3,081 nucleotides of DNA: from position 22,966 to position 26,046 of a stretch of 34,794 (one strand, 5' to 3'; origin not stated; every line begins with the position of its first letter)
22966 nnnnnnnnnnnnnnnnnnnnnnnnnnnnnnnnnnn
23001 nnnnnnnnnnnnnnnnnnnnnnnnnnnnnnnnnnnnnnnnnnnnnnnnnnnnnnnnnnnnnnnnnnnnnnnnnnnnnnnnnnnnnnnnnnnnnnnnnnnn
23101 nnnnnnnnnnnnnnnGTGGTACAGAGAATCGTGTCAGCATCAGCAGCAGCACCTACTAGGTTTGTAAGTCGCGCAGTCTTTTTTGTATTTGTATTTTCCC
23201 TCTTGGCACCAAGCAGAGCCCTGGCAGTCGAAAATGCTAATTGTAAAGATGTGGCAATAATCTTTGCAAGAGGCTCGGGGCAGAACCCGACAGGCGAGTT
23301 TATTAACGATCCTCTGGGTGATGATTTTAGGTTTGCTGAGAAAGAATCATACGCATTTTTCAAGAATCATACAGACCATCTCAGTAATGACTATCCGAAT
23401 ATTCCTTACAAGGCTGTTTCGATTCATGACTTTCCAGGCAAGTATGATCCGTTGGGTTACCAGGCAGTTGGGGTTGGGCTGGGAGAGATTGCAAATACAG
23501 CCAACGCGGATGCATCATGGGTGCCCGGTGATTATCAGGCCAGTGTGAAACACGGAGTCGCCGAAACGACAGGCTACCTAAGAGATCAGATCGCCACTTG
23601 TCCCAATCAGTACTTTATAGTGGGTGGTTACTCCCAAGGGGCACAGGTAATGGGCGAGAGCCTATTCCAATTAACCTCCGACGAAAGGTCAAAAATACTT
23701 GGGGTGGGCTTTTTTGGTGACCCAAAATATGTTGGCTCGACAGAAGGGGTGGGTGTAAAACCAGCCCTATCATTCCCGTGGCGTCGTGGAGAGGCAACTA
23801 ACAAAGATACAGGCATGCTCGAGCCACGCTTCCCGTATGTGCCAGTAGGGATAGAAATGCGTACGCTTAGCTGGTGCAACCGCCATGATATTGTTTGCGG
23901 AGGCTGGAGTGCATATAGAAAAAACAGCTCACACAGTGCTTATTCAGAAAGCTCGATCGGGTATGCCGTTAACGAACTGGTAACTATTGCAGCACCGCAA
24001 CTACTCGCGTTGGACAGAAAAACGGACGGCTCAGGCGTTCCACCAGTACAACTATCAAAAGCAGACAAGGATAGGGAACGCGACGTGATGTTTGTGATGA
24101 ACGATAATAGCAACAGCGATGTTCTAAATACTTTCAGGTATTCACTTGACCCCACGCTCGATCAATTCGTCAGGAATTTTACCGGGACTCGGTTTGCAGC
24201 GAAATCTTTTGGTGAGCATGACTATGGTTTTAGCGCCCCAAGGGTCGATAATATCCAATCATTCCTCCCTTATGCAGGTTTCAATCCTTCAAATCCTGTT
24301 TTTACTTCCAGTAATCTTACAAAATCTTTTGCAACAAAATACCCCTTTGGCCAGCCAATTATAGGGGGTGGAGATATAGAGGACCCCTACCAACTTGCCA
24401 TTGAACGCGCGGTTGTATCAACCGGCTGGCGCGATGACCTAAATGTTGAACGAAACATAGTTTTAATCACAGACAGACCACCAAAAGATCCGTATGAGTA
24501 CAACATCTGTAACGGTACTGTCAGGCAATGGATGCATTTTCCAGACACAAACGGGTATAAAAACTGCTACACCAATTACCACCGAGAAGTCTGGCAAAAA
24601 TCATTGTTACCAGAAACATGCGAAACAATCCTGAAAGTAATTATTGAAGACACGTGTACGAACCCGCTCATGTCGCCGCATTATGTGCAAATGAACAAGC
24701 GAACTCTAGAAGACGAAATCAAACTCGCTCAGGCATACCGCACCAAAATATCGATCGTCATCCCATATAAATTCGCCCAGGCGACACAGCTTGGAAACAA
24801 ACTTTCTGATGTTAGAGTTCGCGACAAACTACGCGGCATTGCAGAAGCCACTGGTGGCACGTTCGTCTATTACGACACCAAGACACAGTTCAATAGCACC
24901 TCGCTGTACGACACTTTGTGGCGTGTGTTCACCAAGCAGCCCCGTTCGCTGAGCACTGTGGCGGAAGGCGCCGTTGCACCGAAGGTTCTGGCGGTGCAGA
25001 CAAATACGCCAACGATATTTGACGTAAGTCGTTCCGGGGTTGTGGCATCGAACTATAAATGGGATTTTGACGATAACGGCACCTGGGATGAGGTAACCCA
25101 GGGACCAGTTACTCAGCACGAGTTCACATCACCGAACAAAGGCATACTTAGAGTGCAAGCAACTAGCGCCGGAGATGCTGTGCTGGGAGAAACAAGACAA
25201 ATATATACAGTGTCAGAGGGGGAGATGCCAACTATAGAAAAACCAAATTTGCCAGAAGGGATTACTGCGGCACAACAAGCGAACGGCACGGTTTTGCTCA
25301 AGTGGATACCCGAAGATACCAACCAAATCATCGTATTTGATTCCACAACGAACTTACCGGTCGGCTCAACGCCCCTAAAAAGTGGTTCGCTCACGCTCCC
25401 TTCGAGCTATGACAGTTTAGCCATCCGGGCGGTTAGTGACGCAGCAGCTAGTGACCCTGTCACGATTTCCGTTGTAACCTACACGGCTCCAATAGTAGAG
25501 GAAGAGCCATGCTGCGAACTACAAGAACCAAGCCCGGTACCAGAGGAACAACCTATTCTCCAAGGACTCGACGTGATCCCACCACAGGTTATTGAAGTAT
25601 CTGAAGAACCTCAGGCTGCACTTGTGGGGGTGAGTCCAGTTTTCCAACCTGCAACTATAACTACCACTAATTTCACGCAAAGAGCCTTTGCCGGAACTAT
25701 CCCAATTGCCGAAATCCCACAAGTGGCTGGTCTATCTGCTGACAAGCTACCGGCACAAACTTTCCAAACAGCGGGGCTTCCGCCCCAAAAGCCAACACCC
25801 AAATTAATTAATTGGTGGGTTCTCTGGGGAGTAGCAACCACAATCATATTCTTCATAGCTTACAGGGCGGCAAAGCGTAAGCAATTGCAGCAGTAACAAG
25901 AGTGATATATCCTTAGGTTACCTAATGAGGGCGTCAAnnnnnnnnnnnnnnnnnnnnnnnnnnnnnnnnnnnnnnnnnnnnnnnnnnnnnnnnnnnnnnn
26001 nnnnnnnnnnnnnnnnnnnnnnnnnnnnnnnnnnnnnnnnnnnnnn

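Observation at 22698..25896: Cell-surface cutinase-vWA-PKD-FN3 fusion with a C-terminal membrane anchor, preceded by an overlapping small Cys-containing partner gene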

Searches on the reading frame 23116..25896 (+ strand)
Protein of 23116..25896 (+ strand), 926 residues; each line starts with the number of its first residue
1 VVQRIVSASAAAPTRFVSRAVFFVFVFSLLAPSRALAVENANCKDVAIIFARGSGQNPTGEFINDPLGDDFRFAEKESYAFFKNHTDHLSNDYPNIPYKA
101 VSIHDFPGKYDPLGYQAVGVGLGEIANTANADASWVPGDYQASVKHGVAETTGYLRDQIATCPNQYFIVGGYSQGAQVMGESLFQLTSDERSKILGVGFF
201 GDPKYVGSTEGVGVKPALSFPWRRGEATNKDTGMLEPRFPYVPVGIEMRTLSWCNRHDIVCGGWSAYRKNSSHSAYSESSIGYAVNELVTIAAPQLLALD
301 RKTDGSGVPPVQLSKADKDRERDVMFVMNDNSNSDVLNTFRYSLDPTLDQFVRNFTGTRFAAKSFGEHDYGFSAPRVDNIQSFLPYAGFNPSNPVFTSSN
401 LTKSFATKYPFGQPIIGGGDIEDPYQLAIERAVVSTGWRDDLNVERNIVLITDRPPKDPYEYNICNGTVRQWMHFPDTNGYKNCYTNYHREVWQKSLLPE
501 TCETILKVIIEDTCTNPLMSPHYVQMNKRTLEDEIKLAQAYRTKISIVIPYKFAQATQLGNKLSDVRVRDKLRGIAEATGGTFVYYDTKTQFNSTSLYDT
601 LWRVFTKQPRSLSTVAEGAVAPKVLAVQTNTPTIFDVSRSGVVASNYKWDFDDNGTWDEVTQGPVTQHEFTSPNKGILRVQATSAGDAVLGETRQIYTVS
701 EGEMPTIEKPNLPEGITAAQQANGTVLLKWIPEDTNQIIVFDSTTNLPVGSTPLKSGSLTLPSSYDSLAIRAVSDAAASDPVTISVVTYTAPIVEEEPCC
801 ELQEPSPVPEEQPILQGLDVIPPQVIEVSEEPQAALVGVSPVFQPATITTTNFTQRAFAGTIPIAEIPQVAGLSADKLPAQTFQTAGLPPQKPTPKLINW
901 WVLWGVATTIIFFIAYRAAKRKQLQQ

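Call 3: search_protein_families(library=pfam, proteins=[window:23116-25896:+], max_evalue=0.1)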
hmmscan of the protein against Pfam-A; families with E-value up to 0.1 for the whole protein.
window:23116-25896:+ (926 aa): 4 families
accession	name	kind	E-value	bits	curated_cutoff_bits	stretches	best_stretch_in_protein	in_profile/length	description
PF01083.28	Cutinase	-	2.4e-21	76.9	25.9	1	139-284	53-165/173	Cutinase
PF00675.25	Peptidase_M16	-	0.012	15.9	22.3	1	479-561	61-143/149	Insulinase (Peptidase family M16)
PF18911.6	PKD_4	-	0.029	14.9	27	1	626-673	13-59/85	PKD domain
PF11755.13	DUF3311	-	0.045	14.2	30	1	900-924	33-57/61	Protein of unknown function (DUF3311)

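Call 6: find_homologous_proteins(query=window:23116-25896:+)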
Query window:23116-25896:+ (926 aa): 260 proteins with E <= 0.001 among 7195 candidates; the best 120 are listed.
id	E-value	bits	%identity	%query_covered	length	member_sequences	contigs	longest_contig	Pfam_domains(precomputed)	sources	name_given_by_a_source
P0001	0.0e+0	2143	100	100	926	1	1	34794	PF01083.29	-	-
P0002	0.0e+0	1209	59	96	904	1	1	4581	PF01083.29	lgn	-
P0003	0.0e+0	1119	60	84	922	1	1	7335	PF01083.29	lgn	-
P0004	0.0e+0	1069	57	92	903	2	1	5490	PF01083.29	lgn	-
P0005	8.8e-273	925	54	84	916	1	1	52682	PF01083.29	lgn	-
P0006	1.9e-268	911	52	85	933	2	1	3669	PF01083.29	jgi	jgi:hypothetical protein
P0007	6.2e-256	870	47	98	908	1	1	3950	PF01083.29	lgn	-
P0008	4.6e-235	801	48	81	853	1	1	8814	PF01083.29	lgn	-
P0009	5.3e-222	757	46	84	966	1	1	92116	PF01083.29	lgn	-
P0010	5.4e-222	757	45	85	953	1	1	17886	PF01083.29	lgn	-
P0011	5.7e-220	751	41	98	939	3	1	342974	PF01083.29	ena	-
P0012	3.1e-216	738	43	87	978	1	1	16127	PF01083.29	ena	-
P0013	2.4e-214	732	44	84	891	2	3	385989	PF01083.29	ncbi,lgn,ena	-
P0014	5.2e-212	724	44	85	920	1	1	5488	PF01083.29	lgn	-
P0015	2.9e-206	705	43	86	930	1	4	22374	PF01083.29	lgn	-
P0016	2.0e-199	683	42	83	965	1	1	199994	PF01083.29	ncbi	-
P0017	8.2e-194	664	41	84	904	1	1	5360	PF01083.29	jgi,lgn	jgi:hypothetical protein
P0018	2.8e-192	659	40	95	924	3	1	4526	PF01083.29,PF18911.7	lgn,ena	-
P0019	7.3e-190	651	40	86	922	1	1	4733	PF01083.29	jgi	jgi:hypothetical protein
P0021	1.6e-139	484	33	94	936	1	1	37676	PF01083.29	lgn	-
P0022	4.9e-138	480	33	97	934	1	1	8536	PF01083.29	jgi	-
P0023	3.1e-137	477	36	84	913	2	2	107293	PF01083.29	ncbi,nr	ncbi:cutinase family protein [Candidatus Saccharibacteria bacterium]|nr:cutinase family protein [Can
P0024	1.3e-132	462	34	97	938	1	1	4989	PF01083.29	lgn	-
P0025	1.9e-129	451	35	85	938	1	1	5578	PF01083.29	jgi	jgi:hypothetical protein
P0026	4.5e-125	437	34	82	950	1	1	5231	PF01083.29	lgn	-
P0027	7.5e-120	419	34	83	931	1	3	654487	PF01083.29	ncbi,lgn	-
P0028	7.2e-114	400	33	83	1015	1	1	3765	PF01083.29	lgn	-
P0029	8.6e-114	399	33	84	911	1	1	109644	PF01083.29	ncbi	-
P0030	2.7e-113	398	34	80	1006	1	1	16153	PF01083.29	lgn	-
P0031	6.7e-112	393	33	87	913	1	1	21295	PF01083.29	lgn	-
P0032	2.5e-108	381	34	80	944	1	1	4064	PF01083.29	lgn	-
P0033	6.5e-102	360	32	82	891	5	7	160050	PF01083.29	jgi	jgi:hypothetical protein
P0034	4.4e-100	354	32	85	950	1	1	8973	PF01083.29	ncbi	-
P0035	5.0e-94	334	30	94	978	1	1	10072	PF01083.29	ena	-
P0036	2.6e-52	196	38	34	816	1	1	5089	PF00092.35,PF25106.2,PF13519.13,PF24909.1,PF01083.29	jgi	jgi:Cutinase/von Willebrand factor type A domain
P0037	2.6e-45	173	29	48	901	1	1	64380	PF00092.35,PF25106.2,PF13519.13,PF01083.29,PF18911.7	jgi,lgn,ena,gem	-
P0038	5.0e-45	172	31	48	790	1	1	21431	PF00092.35,PF25106.2,PF13519.13,PF01083.29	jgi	jgi:hypothetical protein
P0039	4.6e-42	162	30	48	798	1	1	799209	PF00092.35,PF25106.2,PF13519.13,PF24909.1,PF01083.29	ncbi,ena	-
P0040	3.5e-40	156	33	47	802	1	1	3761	PF01083.29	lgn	-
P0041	3.9e-40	156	36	31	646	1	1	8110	PF01083.29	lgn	-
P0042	1.9e-39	153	37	30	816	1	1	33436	PF00801.27,PF00092.35,PF25106.2,PF13519.13,PF01083.29,PF18911.7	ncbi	ncbi:MAG TPA: cutinase family protein [Solirubrobacterales bacterium]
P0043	2.5e-39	153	38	28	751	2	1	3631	PF00801.27,PF25106.2,PF13519.13,PF01083.29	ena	-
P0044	3.0e-39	153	38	26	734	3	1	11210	PF00092.35,PF25106.2,PF13519.13,PF01083.29,PF18911.7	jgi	jgi:LPXTG-motif cell wall-anchored protein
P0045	7.2e-39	151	37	30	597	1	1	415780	PF01083.29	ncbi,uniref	ncbi:cutinase family protein [Cryptosporangium japonicum]|uniref:PKD domain-containing protein n=1 T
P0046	1.0e-37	147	36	28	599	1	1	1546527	PF00801.27,PF01083.29,PF18911.7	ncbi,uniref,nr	ncbi:cutinase family protein [Cryptosporangium aurantiacum]|uniref:PKD domain-containing protein n=1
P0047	1.2e-37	147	36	28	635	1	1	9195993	PF01083.29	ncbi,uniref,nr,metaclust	ncbi:cutinase family protein [Cryptosporangium arvum]|uniref:cutinase family protein n=1 Tax=Cryptos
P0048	2.9e-37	146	38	25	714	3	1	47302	PF00801.27,PF25106.2,PF13519.13,PF01083.29,PF18911.7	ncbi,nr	ncbi:MAG: cutinase family protein [Ilumatobacter sp.]|nr:cutinase family protein [Ilumatobacter sp.]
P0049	3.7e-37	146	36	28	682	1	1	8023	PF00801.27,PF01083.29,PF18911.7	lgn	-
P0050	1.1e-36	144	38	29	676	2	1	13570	PF00801.27,PF01083.29,PF18911.7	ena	-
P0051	2.1e-36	143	36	28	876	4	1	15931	PF00092.35,PF25106.2,PF13519.13,PF00395.26,PF01083.29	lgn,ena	-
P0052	3.0e-36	143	33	30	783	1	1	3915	PF00801.27,PF25106.2,PF13519.13,PF01083.29,PF18911.7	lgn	-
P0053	1.9e-35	140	35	29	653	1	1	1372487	PF00801.27,PF01083.29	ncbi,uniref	ncbi:cutinase family protein [Cryptosporangium sp. NPDC048952]|uniref:cutinase family protein n=1 Ta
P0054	2.5e-35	140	36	27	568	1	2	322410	PF00801.27,PF01083.29,PF18911.7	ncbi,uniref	ncbi:cutinase family protein [Cryptosporangium minutisporangium]|uniref:PKD domain-containing protei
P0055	2.6e-35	140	36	26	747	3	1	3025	PF00092.35,PF25106.2,PF13519.13,PF01083.29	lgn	-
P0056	7.0e-35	138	37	26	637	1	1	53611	PF01083.29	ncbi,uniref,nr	ncbi:cutinase family protein [Cryptosporangium phraense]|uniref:Cutinase family protein n=1 Tax=Cryp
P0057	9.4e-35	138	38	25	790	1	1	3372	PF25106.2,PF01083.29,PF18911.7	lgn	-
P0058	1.1e-34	137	36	31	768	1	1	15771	PF00092.35,PF25106.2,PF13519.13,PF01083.29,PF18911.7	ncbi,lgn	ncbi:hypothetical protein BH20ACT2_BH20ACT2_16960 [soil metagenome]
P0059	1.2e-34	137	35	29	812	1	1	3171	PF00092.35,PF25106.2,PF13519.13,PF00353.26,PF01083.29,PF18911.7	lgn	-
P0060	2.2e-34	137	29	46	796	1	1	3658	PF00801.27,PF00092.35,PF25106.2,PF13519.13,PF01083.29,PF18911.7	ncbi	-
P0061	5.5e-34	135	37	28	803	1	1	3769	PF00092.35,PF25106.2,PF13519.13,PF00353.26,PF01083.29,PF18911.7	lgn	-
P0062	1.3e-33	134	34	27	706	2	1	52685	PF01083.29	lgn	-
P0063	2.3e-33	133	39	26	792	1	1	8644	PF00092.35,PF25106.2,PF13519.13,PF01083.29,PF18911.7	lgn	-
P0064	4.4e-33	132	39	28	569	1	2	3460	PF25106.2,PF13519.13,PF01083.29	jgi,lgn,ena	-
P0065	7.3e-33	131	29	48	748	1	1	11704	PF00801.27,PF00092.35,PF25106.2,PF13519.13,PF01083.29,PF18911.7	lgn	-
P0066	2.2e-32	130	35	30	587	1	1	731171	PF01083.29,PF18911.7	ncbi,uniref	ncbi:cutinase family protein [Cryptosporangium sp. NPDC051539]|uniref:cutinase family protein n=1 Ta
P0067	8.9e-32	128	33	29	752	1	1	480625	PF00801.27,PF25106.2,PF13519.13,PF01083.29,PF18911.7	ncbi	ncbi:MAG: cutinase family protein [Thermoleophilaceae bacterium]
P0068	4.3e-31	126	34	25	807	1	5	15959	PF25106.2,PF01083.29,PF18911.7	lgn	-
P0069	5.5e-31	125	30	46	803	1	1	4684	PF00801.27,PF00092.35,PF25106.2,PF13519.13,PF01083.29,PF18911.7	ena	-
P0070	7.8e-31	125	27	48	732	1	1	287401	PF00092.35,PF25106.2,PF13519.13,PF01083.29,PF18911.7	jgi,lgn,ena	-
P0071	9.7e-30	121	31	38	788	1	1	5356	PF01083.29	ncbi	-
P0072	3.6e-29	119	28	36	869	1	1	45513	PF00801.27,PF00092.35,PF13519.13,PF01083.29,PF18911.7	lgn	-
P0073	4.6e-29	119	28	39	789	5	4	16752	PF01083.29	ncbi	-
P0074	4.8e-29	119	33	29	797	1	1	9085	PF01083.29,PF18911.7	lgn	-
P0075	6.5e-29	118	32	26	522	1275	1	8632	PF00801.27,PF01083.29,PF18911.7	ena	-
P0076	4.8e-28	116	28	48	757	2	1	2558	PF01083.29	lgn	-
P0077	5.4e-28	115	31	34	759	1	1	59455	PF00092.35,PF25106.2,PF13519.13,PF01083.29,PF18911.7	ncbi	-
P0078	1.6e-27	114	36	28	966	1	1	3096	PF00362.25,PF00092.35,PF25106.2,PF13519.13,PF01083.29,PF18911.7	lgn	-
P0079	2.0e-27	113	34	25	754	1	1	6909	PF00801.27,PF01083.29,PF18911.7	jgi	jgi:hypothetical protein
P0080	2.3e-27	113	32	37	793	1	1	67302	PF01083.29,PF18911.7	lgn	-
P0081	3.0e-27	113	27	48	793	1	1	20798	PF00801.27,PF01083.29,PF18911.7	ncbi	-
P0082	3.5e-27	113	34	29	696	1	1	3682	PF00801.27,PF00092.35,PF25106.2,PF13519.13,PF01083.29,PF18911.7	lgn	-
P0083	3.6e-27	113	25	72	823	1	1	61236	PF01083.29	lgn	-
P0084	4.1e-27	112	35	30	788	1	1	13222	PF00092.35,PF25106.2,PF13519.13,PF01083.29,PF18911.7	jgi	jgi:hypothetical protein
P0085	5.7e-27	112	31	30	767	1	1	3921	PF00092.35,PF25106.2,PF01083.29,PF18911.7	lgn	-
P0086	1.1e-26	111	31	26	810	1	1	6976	PF00801.27,PF01083.29,PF18911.7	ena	-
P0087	5.5e-26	109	29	45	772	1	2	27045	PF01083.29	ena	-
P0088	1.0e-25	108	29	39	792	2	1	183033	PF01083.29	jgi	-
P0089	2.6e-25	106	32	35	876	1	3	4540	PF01083.29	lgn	-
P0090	4.3e-25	106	32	27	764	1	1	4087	PF01083.29,PF18911.7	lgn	-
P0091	4.6e-25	106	37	20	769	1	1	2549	PF01083.29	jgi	-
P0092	8.1e-25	105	33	25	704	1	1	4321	PF00092.35,PF25106.2,PF13519.13,PF01083.29,PF18911.7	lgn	-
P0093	9.5e-25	105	33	27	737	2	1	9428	PF01083.29,PF18911.7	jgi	-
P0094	2.8e-24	103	25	75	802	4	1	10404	PF01083.29,PF18911.7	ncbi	-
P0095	3.6e-24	103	32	28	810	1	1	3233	PF01083.29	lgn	-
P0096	3.6e-24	103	32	29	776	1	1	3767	PF00801.27,PF01083.29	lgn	-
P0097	1.9e-23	100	30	29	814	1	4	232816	PF00801.27,PF01083.29,PF18911.7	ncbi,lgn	-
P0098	9.2e-23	98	32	27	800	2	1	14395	PF00801.27,PF01083.29,PF18911.7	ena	-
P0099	1.5e-22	97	29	36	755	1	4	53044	PF00092.35,PF01083.29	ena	-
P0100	1.8e-22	97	26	28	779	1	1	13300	PF00801.27,PF01083.29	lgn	-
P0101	3.3e-22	96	31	31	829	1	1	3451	PF08237.18,PF00092.35,PF13519.13,PF01083.29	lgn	-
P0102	5.4e-22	95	32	26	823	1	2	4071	PF00092.35,PF25106.2,PF13519.13,PF01083.29,PF18911.7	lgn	-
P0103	8.1e-22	95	32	32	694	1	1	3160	PF00395.26,PF01083.29,PF18911.7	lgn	-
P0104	1.1e-21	94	33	30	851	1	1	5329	PF01083.29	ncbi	-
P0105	1.8e-21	94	34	27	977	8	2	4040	PF00092.35,PF25106.2,PF13519.13,PF01083.29,PF18911.7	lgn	-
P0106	3.7e-21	93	30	33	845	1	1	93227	PF08237.18,PF01083.29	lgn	-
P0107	4.7e-21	92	36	27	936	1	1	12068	PF00801.27,PF00092.35,PF13519.13,PF01083.29,PF18911.7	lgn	-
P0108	6.5e-21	92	32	28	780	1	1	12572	PF00092.35,PF25106.2,PF01083.29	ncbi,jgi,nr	ncbi:MAG: cutinase family protein [Candidatus Nomurabacteria bacterium]|jgi:hypothetical protein|nr:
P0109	1.1e-20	91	29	30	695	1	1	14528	PF00362.25,PF00801.27,PF00092.35,PF25106.2,PF13519.13,PF01083.29,PF18911.7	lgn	-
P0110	2.1e-20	90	28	45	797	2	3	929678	PF13519.13,PF01083.29,PF16656.12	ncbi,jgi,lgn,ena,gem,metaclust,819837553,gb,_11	metaclust:\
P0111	2.3e-20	90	30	40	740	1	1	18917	PF00801.27,PF01083.29,PF18911.7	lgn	-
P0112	4.2e-20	89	26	38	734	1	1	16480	PF01083.29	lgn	-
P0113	3.7e-19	86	31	30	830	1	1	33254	PF00092.35,PF25106.2,PF13519.13,PF01083.29,PF18911.7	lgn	-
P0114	2.6e-18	83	33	25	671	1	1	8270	PF00801.27,PF00092.35,PF25106.2,PF13519.13,PF01083.29,PF18911.7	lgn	-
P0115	2.8e-18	83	32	24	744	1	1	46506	PF00801.27,PF01083.29,PF18911.7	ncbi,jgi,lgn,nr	ncbi:MAG: cutinase family protein [Candidatus Nomurabacteria bacterium]|jgi:hypothetical protein|nr:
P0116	5.3e-18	82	34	26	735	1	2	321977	PF00801.27,PF01083.29,PF18911.7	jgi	jgi:PKD repeat protein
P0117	1.1e-17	81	33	27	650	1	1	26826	PF01083.29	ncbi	-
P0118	1.6e-16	77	30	35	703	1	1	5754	PF00092.35,PF13519.13,PF01083.29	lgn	-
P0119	1.0e-15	75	25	47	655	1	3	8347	PF08237.18,PF00092.35,PF25106.2,PF13519.13,PF01083.29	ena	-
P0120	1.9e-15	74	32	28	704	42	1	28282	PF00092.35,PF01083.29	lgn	-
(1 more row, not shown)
